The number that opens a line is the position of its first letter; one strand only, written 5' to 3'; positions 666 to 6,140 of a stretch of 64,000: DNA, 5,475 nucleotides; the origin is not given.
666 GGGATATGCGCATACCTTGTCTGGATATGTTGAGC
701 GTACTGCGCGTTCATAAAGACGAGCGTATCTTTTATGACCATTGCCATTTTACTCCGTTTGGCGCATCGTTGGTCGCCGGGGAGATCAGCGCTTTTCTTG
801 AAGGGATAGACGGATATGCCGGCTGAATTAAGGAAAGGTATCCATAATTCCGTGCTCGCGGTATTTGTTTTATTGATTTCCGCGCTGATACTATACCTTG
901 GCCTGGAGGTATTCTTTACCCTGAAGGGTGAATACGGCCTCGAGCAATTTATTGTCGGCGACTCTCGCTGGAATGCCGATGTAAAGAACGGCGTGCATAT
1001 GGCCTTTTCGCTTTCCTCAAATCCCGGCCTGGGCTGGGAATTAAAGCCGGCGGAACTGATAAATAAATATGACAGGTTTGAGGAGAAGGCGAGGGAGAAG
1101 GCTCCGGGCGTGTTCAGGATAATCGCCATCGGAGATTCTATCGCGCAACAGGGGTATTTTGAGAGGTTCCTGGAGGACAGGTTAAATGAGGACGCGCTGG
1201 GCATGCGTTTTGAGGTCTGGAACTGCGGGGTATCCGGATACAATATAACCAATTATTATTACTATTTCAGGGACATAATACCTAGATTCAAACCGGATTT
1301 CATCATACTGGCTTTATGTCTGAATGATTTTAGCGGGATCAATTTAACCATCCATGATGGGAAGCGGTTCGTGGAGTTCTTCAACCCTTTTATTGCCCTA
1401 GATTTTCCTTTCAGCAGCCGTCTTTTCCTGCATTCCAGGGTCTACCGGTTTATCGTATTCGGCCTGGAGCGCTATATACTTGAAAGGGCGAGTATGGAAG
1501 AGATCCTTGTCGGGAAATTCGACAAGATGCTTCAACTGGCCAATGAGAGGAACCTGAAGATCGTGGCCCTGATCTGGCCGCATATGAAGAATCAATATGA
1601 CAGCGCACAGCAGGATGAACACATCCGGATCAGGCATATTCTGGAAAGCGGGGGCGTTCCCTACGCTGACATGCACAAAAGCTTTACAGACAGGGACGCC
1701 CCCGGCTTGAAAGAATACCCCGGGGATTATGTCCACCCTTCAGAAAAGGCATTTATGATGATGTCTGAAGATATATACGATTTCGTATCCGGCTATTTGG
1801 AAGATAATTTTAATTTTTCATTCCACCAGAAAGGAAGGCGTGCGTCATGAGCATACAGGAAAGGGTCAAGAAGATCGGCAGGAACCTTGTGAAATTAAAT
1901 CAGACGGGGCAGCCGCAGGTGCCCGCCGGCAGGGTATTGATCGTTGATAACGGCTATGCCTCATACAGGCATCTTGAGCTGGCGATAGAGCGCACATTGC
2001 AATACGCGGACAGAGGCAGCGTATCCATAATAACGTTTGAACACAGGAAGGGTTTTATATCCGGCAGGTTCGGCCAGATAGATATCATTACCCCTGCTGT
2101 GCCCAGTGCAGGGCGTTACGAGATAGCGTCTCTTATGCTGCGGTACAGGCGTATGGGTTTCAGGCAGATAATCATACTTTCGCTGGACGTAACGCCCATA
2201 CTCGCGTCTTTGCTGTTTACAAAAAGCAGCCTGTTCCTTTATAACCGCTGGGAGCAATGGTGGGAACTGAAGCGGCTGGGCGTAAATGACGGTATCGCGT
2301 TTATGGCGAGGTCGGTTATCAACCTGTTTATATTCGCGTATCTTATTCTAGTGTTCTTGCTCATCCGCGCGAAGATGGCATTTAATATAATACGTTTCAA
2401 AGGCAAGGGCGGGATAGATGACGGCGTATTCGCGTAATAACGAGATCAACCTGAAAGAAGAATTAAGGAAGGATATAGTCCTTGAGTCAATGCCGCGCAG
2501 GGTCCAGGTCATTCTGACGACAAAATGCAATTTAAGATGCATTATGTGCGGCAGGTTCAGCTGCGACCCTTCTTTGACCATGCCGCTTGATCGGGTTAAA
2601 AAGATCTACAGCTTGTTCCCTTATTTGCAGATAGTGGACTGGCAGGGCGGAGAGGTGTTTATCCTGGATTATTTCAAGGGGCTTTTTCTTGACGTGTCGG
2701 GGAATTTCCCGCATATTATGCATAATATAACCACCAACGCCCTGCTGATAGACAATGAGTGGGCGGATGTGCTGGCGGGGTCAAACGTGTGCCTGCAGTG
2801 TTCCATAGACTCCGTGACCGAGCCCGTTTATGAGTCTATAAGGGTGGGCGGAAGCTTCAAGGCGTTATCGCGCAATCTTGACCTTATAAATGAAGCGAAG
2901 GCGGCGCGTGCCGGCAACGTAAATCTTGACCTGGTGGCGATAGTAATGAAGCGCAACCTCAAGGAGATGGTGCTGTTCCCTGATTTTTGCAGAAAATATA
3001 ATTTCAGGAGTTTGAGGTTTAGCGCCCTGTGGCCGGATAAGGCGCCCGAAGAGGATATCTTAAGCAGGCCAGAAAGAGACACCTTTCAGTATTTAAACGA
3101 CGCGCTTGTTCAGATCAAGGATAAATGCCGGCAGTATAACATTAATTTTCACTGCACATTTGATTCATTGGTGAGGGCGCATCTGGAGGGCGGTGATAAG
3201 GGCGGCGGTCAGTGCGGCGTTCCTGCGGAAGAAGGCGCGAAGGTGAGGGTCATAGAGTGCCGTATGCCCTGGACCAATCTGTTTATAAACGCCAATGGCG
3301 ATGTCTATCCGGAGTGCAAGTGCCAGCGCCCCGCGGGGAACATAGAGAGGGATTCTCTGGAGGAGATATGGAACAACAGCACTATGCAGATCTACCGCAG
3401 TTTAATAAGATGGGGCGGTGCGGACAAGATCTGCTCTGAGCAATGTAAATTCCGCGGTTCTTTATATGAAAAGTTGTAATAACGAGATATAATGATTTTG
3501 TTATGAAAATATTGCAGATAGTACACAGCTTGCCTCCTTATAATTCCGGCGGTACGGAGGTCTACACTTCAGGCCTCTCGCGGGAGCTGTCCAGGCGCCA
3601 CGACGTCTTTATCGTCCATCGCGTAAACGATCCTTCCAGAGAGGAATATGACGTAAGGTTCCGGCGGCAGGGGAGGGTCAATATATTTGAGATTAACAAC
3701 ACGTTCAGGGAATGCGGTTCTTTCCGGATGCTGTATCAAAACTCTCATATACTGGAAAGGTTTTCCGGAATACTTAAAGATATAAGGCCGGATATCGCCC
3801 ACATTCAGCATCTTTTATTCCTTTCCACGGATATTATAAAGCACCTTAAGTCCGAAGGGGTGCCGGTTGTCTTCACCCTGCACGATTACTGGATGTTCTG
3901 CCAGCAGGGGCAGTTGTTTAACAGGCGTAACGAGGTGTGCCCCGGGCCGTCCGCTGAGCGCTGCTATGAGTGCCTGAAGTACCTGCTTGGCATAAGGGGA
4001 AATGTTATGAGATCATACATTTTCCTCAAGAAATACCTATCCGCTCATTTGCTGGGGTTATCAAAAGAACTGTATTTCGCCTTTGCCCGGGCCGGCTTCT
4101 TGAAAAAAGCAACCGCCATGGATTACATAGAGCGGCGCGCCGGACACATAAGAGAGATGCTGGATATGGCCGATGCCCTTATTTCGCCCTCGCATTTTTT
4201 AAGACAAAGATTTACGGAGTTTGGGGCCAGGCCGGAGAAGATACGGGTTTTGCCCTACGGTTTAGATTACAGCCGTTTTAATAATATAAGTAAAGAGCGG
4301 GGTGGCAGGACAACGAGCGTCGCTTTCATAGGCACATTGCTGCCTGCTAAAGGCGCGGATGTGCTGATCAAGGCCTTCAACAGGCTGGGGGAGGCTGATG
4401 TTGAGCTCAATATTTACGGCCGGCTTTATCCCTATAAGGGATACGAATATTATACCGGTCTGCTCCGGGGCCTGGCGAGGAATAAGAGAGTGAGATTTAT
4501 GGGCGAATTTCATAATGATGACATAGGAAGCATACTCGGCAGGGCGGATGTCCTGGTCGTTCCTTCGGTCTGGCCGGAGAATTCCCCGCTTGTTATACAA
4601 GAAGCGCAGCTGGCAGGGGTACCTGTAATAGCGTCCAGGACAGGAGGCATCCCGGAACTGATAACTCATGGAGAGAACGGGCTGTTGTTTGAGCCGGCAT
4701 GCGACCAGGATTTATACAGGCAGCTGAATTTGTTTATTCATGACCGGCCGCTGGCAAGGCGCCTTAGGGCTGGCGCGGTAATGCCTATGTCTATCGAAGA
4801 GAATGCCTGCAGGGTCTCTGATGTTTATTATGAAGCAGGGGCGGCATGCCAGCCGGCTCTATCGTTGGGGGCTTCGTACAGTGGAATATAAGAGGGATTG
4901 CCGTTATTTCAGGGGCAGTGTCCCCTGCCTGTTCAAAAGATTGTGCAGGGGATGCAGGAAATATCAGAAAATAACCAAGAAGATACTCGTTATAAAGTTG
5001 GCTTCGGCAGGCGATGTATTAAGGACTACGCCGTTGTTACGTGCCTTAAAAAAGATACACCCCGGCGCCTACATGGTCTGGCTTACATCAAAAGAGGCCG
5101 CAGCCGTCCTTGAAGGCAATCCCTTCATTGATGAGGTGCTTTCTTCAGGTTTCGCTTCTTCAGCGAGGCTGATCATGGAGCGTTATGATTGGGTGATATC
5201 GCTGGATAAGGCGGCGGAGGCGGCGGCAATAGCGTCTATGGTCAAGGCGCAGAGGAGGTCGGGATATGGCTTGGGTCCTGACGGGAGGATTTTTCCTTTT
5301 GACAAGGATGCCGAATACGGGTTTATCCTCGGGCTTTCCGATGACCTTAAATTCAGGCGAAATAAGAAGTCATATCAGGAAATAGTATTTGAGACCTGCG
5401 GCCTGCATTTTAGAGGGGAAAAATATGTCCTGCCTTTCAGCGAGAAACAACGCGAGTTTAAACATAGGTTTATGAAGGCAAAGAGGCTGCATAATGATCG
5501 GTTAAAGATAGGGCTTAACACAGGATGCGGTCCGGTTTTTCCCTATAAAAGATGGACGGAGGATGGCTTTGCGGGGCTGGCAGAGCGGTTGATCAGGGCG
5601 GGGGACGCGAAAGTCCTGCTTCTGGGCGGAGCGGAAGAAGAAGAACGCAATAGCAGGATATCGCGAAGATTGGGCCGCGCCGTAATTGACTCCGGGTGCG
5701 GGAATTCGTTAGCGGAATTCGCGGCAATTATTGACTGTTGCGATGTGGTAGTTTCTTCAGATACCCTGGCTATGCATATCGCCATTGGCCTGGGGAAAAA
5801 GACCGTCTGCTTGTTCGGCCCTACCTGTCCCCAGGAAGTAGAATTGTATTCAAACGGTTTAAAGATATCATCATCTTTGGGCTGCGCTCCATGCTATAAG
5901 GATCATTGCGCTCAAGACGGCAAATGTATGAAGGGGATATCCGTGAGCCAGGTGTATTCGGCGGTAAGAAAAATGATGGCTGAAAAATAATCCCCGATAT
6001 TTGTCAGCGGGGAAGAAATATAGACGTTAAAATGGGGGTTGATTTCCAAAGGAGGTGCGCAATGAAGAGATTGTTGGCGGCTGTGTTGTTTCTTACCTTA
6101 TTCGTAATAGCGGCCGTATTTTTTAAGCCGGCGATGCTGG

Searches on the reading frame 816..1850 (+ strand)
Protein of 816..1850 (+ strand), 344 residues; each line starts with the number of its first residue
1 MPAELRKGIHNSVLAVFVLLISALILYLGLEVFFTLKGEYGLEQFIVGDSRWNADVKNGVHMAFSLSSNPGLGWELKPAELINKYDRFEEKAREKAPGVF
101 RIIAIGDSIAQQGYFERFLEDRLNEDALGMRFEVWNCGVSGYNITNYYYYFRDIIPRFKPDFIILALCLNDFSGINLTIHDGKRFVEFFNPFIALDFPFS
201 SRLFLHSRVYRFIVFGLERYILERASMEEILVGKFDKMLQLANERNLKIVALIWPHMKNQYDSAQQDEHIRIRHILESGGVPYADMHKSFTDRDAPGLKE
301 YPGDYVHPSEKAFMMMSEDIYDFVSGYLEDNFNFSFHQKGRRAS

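Call 4: search_protein_families(library=pfam, proteins=[window:816-1850:+], max_evalue=0.01)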
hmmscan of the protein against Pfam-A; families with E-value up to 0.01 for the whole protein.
window:816-1850:+ (344 aa): 3 families
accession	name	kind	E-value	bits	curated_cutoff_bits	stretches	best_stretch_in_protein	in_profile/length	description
PF13472.12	Lipase_GDSL_2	-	2e-12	48.4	32.9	1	104-311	1-174/178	GDSL-like Lipase/Acylhydrolase family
PF00657.28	Lipase_GDSL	-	2.2e-07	31.7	23.6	1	102-191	1-105/208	GDSL-like Lipase/Acylhydrolase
PF04311.20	DUF459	-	0.002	17.9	27.2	0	101-187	1-83/197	Protein of unknown function (DUF459)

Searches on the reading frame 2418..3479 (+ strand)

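Call 4: search_protein_families(library=pfam, proteins=[window:2418-3479:+], max_evalue=0.01)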
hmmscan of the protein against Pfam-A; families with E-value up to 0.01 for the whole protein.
window:2418-3479:+ (353 aa): 2 families
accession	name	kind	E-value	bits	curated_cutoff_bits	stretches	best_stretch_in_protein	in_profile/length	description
PF13186.11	SPASM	-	2.4e-12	47.4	21.5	1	281-343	1-66/67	Iron-sulfur cluster-binding domain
PF04055.27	Radical_SAM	-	8.8e-11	42.7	29.5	1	31-161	1-140/166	Radical SAM superfamily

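Call 5: search_protein_families(library=ncbifam, proteins=[window:2418-3479:+], max_evalue=0.001)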
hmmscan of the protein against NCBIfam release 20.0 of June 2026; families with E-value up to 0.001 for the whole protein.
window:2418-3479:+ (353 aa): 31 families (the best 25 are shown)
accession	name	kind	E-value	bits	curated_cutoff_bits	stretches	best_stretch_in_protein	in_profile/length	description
NF033640.1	N_Twi_rSAM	subfamily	9e-21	74.4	170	2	60-227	163-322/398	twitch domain-containing radical SAM protein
TIGR04311.1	rSAM_Geo_metal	subfamily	3.9e-15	55.8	400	1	25-184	1-167/423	radical SAM/SPASM family putative metalloenzyme maturase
TIGR04317.1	W_rSAM_matur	equivalog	3.8e-14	52.6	380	1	26-230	3-210/349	tungsten cofactor oxidoreductase radical SAM maturase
NF045574.1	sacti_mat_StsB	exception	2e-13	50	625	1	27-346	96-388/466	StsB family radical SAM/SPASM domain sactipeptide maturase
TIGR04250.1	SCM_rSAM_ScmE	equivalog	3.5e-13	49.2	400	1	26-183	2-157/358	SynChlorMet cassette radical SAM/SPASM protein ScmE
TIGR03962.1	mycofact_rSAM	equivalog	1.6e-11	44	265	1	32-339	17-303/339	mycofactocin radical SAM maturase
NF050035.1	rSAM_WgK_link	exception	1.2e-10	41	650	1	24-149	6-135/367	radical SAM/SPASM peptide maturase WgkB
NF041300.1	rSAM_mat_DarW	exception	4.6e-08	32.3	650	1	23-218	35-240/415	radical SAM/SPASM peptide maturase DarW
TIGR03942.1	sulfatase_rSAM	equivalog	1.2e-07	31.2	349.45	1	73-326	57-299/363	anaerobic sulfatase maturase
NF012164.0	AlbA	equivalog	3.8e-07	28.9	850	1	25-160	111-250/442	subtilosin maturase AlbA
TIGR02666.1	moaA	equivalog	2e-06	27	284.05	1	29-196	12-185/336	GTP 3',8-cyclase MoaA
TIGR04545.1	rSAM_ahbD_hemeb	equivalog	3.4e-06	26.7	500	1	33-332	6-301/339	heme b synthase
NF038005.1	rSAM_mat_DarE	equivalog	3.6e-06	26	650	1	13-171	57-225/432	darobactin maturation radical SAM/SPASM protein DarE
NF041298.1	rSAM_mat_DynA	equivalog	4.7e-06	25.8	450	1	75-184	57-167/356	dynobactin maturation radical SAM/SPASM protein DynA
TIGR04278.1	viperin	exception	4.8e-06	25.8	450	1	13-183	45-217/347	antiviral radical SAM protein viperin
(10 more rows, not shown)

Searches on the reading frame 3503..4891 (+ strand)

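Call 4: search_protein_families(library=pfam, proteins=[window:3503-4891:+], max_evalue=0.01)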
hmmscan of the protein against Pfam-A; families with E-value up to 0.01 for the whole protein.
window:3503-4891:+ (462 aa): 6 families
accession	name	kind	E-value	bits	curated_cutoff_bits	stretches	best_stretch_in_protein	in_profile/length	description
PF00534.26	Glycos_transf_1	-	1.4e-29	103.3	26.4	1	271-423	16-167/172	Glycosyl transferases group 1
PF13692.12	Glyco_trans_1_4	-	1.1e-26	94.2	27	1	272-411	3-139/142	Glycosyl transferases group 1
PF13439.12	Glyco_transf_4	-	1.5e-20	74.4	28.5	2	16-131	2-108/170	Glycosyltransferase Family 4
PF13579.12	Glyco_trans_4_4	-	3.5e-19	70.1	29.7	2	16-137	1-110/158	Glycosyl transferase 4-like domain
PF20706.3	GT4-conflict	-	1e-07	31.8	26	1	204-389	128-322/385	Family 4 Glycosyltransferase in conflict systems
PF13524.12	Glyco_trans_1_2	-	7.9e-05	23.1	25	1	293-423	10-123/144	Glycosyl transferase-like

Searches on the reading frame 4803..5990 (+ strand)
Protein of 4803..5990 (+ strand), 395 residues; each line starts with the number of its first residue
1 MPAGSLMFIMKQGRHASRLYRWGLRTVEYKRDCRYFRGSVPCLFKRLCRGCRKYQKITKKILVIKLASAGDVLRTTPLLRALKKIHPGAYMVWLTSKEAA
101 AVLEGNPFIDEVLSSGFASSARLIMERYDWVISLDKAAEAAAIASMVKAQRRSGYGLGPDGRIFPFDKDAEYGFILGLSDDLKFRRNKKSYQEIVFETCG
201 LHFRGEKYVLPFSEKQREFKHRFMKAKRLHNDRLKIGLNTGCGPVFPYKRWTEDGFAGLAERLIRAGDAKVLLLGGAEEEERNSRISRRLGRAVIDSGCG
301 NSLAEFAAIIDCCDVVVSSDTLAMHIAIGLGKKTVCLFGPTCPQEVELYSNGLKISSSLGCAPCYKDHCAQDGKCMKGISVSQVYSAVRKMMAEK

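Call 3: search_protein_families(library=pfam, proteins=[window:4803-5990:+], max_evalue=0.01)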
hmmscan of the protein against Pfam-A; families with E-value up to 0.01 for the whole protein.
window:4803-5990:+ (395 aa): 1 family
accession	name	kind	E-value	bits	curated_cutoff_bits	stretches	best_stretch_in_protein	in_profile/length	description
PF01075.23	Glyco_transf_9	-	8.6e-26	91.2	22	1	123-371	8-243/247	Glycosyltransferase family 9 (heptosyltransferase)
